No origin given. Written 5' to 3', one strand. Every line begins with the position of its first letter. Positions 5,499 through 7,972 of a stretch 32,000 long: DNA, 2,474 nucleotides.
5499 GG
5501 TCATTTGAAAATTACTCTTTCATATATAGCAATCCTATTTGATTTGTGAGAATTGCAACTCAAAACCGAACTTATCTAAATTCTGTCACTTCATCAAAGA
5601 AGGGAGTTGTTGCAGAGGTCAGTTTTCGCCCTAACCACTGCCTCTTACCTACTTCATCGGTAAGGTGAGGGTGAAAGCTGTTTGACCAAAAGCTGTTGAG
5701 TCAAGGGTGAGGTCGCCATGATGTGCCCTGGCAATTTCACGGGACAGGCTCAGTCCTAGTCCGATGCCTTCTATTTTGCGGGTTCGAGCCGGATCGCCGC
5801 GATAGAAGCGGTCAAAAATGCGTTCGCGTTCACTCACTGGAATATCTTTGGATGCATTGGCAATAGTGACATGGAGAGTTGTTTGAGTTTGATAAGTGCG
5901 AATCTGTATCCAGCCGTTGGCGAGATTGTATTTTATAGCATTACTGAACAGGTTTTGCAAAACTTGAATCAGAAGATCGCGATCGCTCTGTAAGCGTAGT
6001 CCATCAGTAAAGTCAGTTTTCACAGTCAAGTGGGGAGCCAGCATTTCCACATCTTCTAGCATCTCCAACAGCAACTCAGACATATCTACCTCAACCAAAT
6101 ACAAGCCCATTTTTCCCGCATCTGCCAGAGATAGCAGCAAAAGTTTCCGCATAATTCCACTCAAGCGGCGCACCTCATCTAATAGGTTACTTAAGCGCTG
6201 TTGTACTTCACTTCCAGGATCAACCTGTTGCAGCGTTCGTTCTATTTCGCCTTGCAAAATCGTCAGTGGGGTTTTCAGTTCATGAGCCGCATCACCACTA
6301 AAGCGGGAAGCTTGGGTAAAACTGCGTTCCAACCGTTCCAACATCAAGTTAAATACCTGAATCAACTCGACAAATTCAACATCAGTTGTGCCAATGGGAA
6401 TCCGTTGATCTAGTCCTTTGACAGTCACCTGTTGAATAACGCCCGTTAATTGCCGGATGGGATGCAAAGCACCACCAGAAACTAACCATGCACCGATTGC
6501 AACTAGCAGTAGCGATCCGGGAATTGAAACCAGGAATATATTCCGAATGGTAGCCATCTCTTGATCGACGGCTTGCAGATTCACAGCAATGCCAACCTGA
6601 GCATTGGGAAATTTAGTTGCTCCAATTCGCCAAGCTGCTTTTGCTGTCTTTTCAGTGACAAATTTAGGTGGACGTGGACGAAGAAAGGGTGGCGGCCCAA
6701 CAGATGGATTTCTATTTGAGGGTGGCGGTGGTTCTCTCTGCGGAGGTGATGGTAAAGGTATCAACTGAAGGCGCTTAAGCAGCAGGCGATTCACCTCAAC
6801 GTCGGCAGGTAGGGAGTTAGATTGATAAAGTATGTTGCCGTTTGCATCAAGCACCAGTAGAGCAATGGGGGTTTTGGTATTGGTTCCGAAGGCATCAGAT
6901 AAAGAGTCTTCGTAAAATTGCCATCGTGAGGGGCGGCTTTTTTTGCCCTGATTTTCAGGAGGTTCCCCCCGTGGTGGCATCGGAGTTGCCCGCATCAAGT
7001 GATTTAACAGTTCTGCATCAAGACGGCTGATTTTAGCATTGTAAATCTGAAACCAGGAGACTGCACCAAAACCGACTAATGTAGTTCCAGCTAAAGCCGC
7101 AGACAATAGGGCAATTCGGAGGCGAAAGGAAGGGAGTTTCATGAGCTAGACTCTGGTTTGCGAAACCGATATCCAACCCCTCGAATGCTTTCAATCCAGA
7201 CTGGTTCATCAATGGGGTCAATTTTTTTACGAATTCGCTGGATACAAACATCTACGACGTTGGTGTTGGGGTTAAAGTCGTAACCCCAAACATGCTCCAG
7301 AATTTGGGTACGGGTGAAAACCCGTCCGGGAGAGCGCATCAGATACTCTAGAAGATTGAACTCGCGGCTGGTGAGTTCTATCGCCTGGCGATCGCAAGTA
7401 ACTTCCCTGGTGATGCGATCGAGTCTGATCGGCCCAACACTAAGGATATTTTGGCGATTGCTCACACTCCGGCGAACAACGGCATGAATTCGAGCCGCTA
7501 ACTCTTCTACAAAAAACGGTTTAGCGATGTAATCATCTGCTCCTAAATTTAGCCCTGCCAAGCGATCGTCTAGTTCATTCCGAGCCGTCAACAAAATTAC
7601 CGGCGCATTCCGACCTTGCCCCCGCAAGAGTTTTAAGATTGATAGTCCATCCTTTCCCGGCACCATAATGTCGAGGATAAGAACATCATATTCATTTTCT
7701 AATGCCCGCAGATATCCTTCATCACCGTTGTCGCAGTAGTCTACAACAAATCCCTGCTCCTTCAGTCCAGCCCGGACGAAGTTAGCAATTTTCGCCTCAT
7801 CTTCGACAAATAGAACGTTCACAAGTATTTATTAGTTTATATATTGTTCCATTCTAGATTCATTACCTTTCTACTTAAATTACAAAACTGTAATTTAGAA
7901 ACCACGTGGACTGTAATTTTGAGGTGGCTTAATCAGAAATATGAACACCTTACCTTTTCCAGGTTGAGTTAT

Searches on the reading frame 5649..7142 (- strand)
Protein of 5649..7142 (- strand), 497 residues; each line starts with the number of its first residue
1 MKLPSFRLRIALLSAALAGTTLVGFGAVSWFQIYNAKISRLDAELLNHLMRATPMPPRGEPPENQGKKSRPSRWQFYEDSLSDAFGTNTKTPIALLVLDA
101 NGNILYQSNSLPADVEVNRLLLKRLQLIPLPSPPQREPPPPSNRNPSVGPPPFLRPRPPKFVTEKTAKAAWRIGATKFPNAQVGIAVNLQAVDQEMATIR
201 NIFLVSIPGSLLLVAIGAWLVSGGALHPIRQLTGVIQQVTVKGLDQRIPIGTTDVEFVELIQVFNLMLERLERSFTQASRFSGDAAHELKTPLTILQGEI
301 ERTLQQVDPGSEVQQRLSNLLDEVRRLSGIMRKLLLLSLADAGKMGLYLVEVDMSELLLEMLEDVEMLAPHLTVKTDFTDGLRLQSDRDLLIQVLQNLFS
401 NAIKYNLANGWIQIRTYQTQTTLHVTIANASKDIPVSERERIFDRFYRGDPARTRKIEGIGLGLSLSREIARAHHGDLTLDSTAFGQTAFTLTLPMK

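Call 29: search_protein_families(library=ncbifam, proteins=[window:5649-7142:-], max_evalue=0.00001)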
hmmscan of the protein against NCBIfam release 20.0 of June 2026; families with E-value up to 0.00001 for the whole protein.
window:5649-7142:- (497 aa): 70 families (the best 25 are shown)
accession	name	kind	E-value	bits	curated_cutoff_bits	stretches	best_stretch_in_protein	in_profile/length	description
TIGR01386.1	cztS_silS_copS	subfamily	7.2e-74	249.4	292.55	1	79-495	69-457/457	heavy metal sensor histidine kinase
NF007345.0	PRK09835.1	subfamily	4.7e-53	180.4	423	1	200-496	185-480/482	Cu(+)/Ag(+) sensor histidine kinase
NF041735.1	hist_kin_RppB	equivalog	2.2e-48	165.2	400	2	271-495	209-438/438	two-component system sensor histidine kinase RppB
NF012163.2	BaeS_SmeS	equivalog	3.8e-46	158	500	1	200-495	164-457/457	sensor histidine kinase efflux regulator BaeS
NF033092.0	HK_WalK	equivalog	1.2e-45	156.2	725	1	280-496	374-594/594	cell wall metabolism sensor histidine kinase WalK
NF046044.1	PnpS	equivalog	2.7e-43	148.4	400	1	278-495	170-390/390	two-component system histidine kinase PnpS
NF052314.1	T9SS_HK_PorY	subfamily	8.2e-43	147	350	1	193-479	126-404/418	PorY family sensor histidine kinase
NF007837.0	PRK10549.1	equivalog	6.6e-42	143.8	603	1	210-496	173-458/466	envelope stress sensor histidine kinase BaeS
NF040691.1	MtrAB_MtrB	equivalog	5.7e-41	141.1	450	1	180-496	167-492/507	MtrAB system histidine kinase MtrB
TIGR02966.1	phoR_proteo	equivalog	3.8e-39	134.6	334.2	1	279-493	115-332/333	phosphate regulon sensor histidine kinase PhoR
NF012226.0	AdeS_HK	equivalog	3e-37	128.6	500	1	201-495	61-352/353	two-component sensor histidine kinase AdeS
NF008312.0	PRK11100.1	equivalog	1.6e-34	119.6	356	1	201-495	186-473/477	two-component system sensor histidine kinase CreC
NF007007.0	PRK09470.1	equivalog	1.3e-33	116.6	486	1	196-496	171-459/463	envelope stress sensor histidine kinase CpxA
NF045903.1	CuHisKinLciSLeg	equivalog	2e-33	116.3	700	1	199-494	61-356/357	copper-responsive two-component system sensor histidine kinase LciS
NF033091.0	HK_VanS_ACDEFG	equivalog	1.2e-30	106.6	400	1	286-495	82-293/293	vancomycin resistance histidine kinase VanS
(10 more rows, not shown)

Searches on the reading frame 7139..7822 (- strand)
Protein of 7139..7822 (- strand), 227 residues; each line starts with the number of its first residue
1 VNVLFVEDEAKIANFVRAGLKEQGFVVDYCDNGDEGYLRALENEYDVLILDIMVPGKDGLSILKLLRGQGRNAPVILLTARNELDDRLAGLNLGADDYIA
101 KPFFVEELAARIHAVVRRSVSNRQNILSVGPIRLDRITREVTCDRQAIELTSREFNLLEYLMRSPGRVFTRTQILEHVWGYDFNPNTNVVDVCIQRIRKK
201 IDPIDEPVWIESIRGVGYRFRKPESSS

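Call 29: search_protein_families(library=ncbifam, proteins=[window:7139-7822:-], max_evalue=0.00001)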
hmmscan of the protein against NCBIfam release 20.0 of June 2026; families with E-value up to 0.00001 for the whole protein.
window:7139-7822:- (227 aa): 88 families (the best 25 are shown)
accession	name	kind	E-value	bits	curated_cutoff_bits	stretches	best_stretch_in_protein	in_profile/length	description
TIGR01387.1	cztR_silR_copR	subfamily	4.8e-71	238.9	279.2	1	3-219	1-217/218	heavy metal response regulator transcription factor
TIGR02154.1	PhoB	equivalog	6e-62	208.9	296.2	1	2-220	4-225/226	phosphate regulon transcriptional regulator PhoB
NF041734.1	resp_reg_RppA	equivalog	1.1e-61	208.1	250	1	1-221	1-228/229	two-component system response regulator RppA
NF007346.1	PRK09836.1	equivalog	9e-61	205.6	420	1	1-224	1-225/227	copper/silver response regulator transcription factor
NF008567.0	PRK11517.1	equivalog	3.2e-60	203.3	353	1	1-222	1-220/223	response regulator transcription factor HprR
NF040689.1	MtrAB_MtrA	equivalog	2e-58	197.3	300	1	3-219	1-217/219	MtrAB system response regulator MtrA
NF045944.1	ResRegRpaBCyano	equivalog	1.4e-54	184.9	330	1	4-221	1-228/229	response regulator transcription factor RpaB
NF053854.1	RespRegPhoBBctds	equivalog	2.4e-53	180.8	270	1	3-220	1-224/225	two-component system response regulator PhoB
NF040534.1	resp_reg_YycF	equivalog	2.8e-52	177.3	340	1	2-224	2-231/231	response regulator YycF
NF045991.1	RespRegCtrARhodob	equivalog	4.8e-51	173.7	350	1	1-223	1-224/224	response regulator transcription factor CtrA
NF007663.1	PRK10336.1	equivalog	2.9e-50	171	345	1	1-219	1-215/219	quorum sensing response regulator transcription factor QseB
NF041733.1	resp_reg_CseB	equivalog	3.9e-50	170.3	350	1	2-221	2-227/228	two-component system response regulator CseB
NF007928.2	PRK10643.1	equivalog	9.6e-50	169.2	330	1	1-219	1-215/216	two-component system response regulator PmrA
NF012023.0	PRK15479.1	equivalog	1.5e-49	168.5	337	1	1-222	1-219/224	transcriptional regulator TctD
NF045914.1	RespRegNblR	equivalog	1.4e-48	165.5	300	1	3-222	9-227/228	response regulator transcription factor NblR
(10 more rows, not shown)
